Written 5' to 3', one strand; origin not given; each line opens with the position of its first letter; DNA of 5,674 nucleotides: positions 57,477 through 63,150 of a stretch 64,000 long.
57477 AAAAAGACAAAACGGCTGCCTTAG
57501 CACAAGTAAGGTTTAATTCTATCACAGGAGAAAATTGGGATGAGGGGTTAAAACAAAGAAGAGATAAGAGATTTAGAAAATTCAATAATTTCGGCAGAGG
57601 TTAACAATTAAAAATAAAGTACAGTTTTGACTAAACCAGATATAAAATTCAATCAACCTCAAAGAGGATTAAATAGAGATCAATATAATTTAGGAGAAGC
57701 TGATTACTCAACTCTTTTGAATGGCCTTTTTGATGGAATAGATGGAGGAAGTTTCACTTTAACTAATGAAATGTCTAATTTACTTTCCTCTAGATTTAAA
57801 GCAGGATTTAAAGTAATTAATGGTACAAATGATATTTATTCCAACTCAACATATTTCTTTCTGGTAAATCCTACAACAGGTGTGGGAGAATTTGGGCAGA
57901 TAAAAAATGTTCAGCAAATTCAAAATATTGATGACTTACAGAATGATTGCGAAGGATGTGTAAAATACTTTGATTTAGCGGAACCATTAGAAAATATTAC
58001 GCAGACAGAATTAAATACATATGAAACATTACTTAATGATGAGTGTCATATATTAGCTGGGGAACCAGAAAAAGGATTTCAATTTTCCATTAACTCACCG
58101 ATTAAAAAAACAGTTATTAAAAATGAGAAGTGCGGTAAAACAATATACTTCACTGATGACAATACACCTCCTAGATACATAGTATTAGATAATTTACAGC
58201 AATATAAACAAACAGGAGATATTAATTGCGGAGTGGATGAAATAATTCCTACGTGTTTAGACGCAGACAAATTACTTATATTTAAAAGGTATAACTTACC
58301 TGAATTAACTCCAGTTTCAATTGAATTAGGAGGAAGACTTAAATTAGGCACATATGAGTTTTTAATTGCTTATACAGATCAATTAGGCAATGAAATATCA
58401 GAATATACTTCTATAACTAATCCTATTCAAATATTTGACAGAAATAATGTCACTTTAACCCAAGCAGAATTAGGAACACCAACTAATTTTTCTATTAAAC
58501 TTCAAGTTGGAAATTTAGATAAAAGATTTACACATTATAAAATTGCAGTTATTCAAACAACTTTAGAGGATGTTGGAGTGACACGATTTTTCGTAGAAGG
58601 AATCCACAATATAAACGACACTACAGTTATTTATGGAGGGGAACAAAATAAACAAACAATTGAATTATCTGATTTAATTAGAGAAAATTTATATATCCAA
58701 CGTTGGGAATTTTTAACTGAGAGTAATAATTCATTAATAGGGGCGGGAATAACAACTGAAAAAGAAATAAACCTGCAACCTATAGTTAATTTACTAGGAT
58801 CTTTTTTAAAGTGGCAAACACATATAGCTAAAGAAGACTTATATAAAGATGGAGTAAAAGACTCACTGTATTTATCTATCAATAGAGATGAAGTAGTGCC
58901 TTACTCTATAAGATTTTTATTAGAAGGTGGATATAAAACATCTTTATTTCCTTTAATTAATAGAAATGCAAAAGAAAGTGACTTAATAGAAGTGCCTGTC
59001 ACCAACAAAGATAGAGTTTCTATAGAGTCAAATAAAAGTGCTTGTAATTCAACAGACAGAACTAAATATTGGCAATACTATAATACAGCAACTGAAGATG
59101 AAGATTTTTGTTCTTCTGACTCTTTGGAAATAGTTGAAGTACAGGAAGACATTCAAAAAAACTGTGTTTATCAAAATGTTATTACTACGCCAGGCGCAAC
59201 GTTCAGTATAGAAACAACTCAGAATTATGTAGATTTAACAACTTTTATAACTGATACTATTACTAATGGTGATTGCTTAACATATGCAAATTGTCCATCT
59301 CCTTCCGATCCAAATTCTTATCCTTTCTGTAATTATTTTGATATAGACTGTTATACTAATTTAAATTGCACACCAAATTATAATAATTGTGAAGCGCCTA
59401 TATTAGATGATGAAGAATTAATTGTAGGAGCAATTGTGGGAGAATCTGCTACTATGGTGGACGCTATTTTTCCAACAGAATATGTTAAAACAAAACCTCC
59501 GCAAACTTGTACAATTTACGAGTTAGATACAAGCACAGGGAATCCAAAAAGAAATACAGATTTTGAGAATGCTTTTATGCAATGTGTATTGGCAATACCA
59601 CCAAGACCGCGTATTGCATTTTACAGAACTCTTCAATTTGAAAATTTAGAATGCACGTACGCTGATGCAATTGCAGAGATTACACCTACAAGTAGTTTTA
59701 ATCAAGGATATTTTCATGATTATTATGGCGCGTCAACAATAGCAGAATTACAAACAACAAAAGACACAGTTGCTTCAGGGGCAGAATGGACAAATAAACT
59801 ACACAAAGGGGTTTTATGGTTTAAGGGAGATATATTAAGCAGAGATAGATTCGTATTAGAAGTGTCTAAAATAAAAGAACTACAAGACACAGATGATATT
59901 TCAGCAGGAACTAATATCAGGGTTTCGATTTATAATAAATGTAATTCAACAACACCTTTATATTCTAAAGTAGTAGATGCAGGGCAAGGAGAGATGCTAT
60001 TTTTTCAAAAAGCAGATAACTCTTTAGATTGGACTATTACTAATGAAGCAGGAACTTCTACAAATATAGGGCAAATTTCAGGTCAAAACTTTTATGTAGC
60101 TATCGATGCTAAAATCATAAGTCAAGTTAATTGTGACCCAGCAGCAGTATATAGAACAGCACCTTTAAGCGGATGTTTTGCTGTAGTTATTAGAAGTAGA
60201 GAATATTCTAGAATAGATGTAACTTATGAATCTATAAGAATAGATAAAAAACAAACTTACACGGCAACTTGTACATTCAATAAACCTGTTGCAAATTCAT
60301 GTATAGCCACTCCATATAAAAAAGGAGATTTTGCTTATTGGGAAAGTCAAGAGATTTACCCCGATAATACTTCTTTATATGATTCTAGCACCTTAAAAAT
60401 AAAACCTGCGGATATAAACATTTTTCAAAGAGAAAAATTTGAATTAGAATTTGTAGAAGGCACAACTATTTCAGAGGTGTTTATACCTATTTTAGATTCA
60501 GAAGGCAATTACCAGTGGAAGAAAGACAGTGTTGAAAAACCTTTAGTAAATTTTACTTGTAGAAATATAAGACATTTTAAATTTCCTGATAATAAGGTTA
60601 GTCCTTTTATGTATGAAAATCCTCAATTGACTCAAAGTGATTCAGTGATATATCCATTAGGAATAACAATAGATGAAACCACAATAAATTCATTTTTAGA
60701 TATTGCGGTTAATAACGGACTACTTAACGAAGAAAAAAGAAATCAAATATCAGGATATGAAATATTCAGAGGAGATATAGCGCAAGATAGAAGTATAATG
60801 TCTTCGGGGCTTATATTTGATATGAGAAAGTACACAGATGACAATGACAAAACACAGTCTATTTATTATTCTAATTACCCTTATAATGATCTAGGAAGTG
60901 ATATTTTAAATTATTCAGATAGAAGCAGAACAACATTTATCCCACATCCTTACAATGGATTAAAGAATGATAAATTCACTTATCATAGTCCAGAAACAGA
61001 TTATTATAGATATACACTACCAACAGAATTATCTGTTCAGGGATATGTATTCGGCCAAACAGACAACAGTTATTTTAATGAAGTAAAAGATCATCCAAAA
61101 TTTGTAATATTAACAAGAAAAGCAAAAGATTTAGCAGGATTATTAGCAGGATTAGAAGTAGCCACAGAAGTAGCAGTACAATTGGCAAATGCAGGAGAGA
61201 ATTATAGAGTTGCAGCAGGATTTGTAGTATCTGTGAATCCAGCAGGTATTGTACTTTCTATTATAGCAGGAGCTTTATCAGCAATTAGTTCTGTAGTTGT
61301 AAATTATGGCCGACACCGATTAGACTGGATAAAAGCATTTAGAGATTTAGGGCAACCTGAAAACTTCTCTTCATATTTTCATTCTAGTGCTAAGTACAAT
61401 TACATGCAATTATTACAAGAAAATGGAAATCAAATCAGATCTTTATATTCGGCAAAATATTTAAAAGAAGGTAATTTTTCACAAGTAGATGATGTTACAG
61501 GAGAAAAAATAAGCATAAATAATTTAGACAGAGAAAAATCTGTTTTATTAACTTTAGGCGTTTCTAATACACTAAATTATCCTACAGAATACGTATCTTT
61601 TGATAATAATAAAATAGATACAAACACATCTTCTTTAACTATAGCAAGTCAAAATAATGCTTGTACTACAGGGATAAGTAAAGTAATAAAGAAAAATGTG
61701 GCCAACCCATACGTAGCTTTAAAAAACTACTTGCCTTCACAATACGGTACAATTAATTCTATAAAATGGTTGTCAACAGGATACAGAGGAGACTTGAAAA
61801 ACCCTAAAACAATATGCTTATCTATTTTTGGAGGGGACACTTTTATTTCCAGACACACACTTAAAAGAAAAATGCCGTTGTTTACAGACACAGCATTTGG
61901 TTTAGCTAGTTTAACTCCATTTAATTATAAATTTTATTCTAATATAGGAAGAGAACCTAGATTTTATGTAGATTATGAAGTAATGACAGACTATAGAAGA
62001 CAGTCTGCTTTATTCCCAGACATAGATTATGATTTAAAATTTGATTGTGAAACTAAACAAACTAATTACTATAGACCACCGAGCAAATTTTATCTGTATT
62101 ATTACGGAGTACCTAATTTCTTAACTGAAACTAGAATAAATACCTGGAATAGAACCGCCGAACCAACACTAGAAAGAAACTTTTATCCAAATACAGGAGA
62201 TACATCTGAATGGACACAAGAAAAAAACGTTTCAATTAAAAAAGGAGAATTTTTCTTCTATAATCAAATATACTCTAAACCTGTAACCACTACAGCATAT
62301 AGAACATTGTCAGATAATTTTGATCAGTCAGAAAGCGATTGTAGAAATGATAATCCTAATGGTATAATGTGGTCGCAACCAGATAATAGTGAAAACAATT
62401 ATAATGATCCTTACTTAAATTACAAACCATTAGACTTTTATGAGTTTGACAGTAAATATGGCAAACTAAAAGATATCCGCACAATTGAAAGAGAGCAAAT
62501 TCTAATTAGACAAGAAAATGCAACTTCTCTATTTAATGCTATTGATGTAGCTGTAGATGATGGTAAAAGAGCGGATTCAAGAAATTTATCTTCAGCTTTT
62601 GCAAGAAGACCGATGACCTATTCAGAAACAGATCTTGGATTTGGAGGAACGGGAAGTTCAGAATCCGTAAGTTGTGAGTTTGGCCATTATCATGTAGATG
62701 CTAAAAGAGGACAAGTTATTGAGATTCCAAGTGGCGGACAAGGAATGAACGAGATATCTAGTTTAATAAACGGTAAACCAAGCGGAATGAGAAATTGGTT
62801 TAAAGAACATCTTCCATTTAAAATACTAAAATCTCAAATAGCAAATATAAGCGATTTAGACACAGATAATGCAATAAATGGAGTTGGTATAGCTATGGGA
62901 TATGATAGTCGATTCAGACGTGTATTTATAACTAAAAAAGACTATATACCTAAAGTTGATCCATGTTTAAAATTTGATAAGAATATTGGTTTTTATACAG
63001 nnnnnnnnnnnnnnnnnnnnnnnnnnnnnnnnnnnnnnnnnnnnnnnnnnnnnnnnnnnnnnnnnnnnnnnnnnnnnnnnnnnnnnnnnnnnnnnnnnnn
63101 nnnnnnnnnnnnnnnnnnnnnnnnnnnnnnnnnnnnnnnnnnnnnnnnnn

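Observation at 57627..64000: Giant ORF (more than 2124 codons, still open at the window edge) missing from the ORF track: modular virion or adhesin protein with Cys-rich, hydrophobic, PKD-like and LRR segments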

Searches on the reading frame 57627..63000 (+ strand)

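Call 8: search_dna_similar(query=window:57627-63000:+, collection=phages, mode=protein, max_rows=30)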
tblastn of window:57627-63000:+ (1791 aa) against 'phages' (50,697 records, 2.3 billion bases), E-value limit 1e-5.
Records with a match: 32; places in all: 32; records where one place covers at least 80% of the query: 8.
Best place of each record, by identity: <60% 32.
By first word of the organism name: Flavobacterium 22; Cellulophaga 7; phage 1; Leptolyngbya 1; Bacteriophage 1.
By host as written in the record: Flavobacterium psychrophilum 950106-1/1 8; Flavobacterium psychrophilum strain FPS-D10 3; Cellulophaga baltica #18 2; Cellulophaga baltica #17 2; Cellulophaga baltica #4 2; - 2; Flavobacterium psychrophilum FPS-D15 2; Flavobacterium psychrophilum FPS-D10 2; and 8 more.
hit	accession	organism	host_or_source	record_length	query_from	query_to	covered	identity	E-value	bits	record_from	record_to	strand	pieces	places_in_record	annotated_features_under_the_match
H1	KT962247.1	Cellulophaga phage phi17:2_18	Cellulophaga baltica #18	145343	9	1778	99%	44.7%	0e+0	1415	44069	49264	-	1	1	structural protein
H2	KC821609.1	Cellulophaga phage phi17:2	Cellulophaga baltica #17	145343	9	1778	99%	44.7%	0e+0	1415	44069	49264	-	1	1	structural protein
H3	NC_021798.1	Cellulophaga phage phi17:2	Cellulophaga baltica #17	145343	9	1778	99%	44.7%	0e+0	1415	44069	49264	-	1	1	virion structural protein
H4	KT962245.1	Cellulophaga phage phi4:1_13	Cellulophaga baltica #13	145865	9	1778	99%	44.6%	0e+0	1414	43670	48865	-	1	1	structural protein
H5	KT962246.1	Cellulophaga phage phi4:1_18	Cellulophaga baltica #18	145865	9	1778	99%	44.6%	0e+0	1414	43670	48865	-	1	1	structural protein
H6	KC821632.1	Cellulophaga phage phi4:1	Cellulophaga baltica #4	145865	9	1778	99%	44.6%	0e+0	1414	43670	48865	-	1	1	structural protein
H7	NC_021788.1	Cellulophaga phage phi4:1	Cellulophaga baltica #4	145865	9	1778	99%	44.6%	0e+0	1414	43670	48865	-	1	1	virion structural protein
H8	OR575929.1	phage csAssE-Sib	human gut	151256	11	1780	81%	35.4%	4e-157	826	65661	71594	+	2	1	structural protein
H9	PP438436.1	Leptolyngbya phage Lbo-JY46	Leptolyngbya boryana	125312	30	1776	69%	28.9%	8e-60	457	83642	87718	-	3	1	hypothetical protein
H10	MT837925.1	Bacteriophage sp.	human fecal samples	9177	844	1779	52%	37.9%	2e-172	588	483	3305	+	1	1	record has no annotation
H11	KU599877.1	Flavobacterium phage Fpv1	Flavobacterium psychrophilum 950106-1/1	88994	30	422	22%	26.3%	5e-10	71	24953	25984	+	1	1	structural protein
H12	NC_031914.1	Flavobacterium phage Fpv1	Flavobacterium psychrophilum 950106-1/1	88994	30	422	22%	26.3%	5e-10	71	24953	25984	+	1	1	virion structural protein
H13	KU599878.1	Flavobacterium phage Fpv2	Flavobacterium psychrophilum 950106-1/1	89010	30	422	22%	26.3%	5e-10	71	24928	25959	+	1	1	structural protein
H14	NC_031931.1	Flavobacterium phage Fpv2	Flavobacterium psychrophilum 950106-1/1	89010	30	422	22%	26.3%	5e-10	71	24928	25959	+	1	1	virion structural protein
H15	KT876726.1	Flavobacterium phage FpV21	Flavobacterium psychrophilum 950106-1/1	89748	30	422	22%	26.3%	5e-10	71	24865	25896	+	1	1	structural protein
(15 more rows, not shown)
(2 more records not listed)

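Call 9: get_annotated_region(hit=H7, flank=16000)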
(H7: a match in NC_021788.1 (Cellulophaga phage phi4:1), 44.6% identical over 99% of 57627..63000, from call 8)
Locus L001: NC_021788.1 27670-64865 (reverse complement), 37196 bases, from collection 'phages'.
description: Cellulophaga phage phi4:1, complete genome.
organism: Cellulophaga phage phi4:1 (NCBI taxid 1328029)
taxonomy: Viruses; Duplodnaviria; Heunggongvirae; Uroviricota; Caudoviricetes; Lightbulbvirus; Lightbulbvirus Cba41
host: Cellulophaga baltica #4; source: seawater; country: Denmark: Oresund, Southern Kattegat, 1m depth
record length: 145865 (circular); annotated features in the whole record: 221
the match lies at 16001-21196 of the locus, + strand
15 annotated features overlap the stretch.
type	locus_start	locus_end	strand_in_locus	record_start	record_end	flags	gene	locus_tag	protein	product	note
CDS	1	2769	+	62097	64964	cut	-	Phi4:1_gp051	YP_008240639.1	pectate lyase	annotation based on experimental MS/MS proteomics analysis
CDS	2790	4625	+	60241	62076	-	-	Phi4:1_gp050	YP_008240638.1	tail protein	annotation based on experimental MS/MS proteomics analysis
CDS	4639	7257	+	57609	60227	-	-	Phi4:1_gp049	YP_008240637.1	structural protein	annotation based on experimental MS/MS proteomics analysis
CDS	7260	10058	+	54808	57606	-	-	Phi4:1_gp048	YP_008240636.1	virion structural protein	annotation based on experimental MS/MS proteomics analysis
CDS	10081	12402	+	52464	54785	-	-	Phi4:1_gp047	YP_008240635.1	virion structural protein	annotation based on experimental MS/MS proteomics analysis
CDS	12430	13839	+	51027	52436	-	-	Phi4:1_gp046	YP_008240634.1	tail fiber protein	annotation based on sequence similarity to CDD PHA02584; part of structural virion based on experimental MS/MS ...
CDS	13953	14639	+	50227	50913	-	-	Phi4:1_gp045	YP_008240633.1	virion structural protein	annotation based on experimental MS/MS proteomics analysis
CDS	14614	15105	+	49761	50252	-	-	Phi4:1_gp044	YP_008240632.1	hypothetical protein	-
CDS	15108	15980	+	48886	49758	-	-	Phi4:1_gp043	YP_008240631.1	virion structural protein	annotation based on experimental MS/MS proteomics analysis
CDS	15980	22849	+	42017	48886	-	-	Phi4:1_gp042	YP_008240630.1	virion structural protein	annotation based on experimental MS/MS proteomics analysis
CDS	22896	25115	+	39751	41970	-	-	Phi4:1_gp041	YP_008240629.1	tail protein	annotation based on experimental MS/MS proteomics analysis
CDS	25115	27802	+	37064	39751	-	-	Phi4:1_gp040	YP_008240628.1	virion structural protein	annotation based on experimental MS/MS proteomics analysis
CDS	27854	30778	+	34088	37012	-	-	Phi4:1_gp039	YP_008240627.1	virion structural protein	annotation based on experimental MS/MS proteomics analysis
CDS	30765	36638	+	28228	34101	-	-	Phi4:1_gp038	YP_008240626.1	structural protein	annotation based on experimental MS/MS proteomics analysis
CDS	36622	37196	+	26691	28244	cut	-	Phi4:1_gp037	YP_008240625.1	virion structural protein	annotation based on experimental MS/MS proteomics analysis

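Call 10: get_annotated_region(hit=H8, flank=16000)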
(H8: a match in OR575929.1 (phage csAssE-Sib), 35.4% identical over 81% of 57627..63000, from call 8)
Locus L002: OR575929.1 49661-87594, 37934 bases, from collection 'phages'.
description: Phage csAssE-Sib, complete genome.
organism: phage csAssE-Sib (NCBI taxid 3092639)
taxonomy: Viruses; Duplodnaviria; Heunggongvirae; Uroviricota; Caudoviricetes
host: -; source: human gut; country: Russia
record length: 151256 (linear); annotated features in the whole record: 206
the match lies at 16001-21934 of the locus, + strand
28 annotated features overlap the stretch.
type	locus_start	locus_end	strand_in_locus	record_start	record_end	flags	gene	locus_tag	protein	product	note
CDS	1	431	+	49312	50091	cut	-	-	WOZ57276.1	cellulase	CELLULASE (GLYCOSYL HYDROLASE FAMILY 5) protein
CDS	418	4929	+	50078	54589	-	-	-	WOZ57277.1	carbohydrate-binding protein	Bacteroidetes-Associated Carbohydrate-binding protein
CDS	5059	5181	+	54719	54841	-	-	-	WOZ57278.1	hypothetical protein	-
CDS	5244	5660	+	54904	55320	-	-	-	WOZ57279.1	hypothetical protein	-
CDS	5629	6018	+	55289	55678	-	-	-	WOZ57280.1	hypothetical protein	-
CDS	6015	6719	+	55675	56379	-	-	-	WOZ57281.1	structural protein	Ring protein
CDS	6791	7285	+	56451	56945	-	-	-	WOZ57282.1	hypothetical protein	-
CDS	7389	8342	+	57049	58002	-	-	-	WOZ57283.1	antirepressor protein KilAC domain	Phage antirepressor protein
CDS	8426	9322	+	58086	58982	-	-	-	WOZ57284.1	ring protein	Ring protein, Adaptor protein, Zinc finger C2H2 type domain signature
CDS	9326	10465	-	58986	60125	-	-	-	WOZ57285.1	transposase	Transposase, IS605 OrfB family, RNA-guided DNA endonuclease TnpB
CDS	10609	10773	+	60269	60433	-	-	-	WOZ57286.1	hypothetical protein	-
CDS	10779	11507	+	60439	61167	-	-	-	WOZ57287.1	putative tail protein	Bacteroidetes-Associated Carbohydrate-binding protein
CDS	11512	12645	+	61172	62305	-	-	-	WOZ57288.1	hypothetical protein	-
CDS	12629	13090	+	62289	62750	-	-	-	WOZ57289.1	periplasmic metallopeptidase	effector, metallopeptidase, toxin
CDS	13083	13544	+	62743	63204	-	-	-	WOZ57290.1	hypothetical protein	-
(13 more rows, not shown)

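Call 32: search_protein_families(library=pfam, proteins=[L001:15980-22846:+], max_evalue=0.01)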
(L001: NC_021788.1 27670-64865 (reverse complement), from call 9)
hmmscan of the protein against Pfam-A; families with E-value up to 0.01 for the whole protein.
L001:15980-22846:+ (2289 aa): 0 families
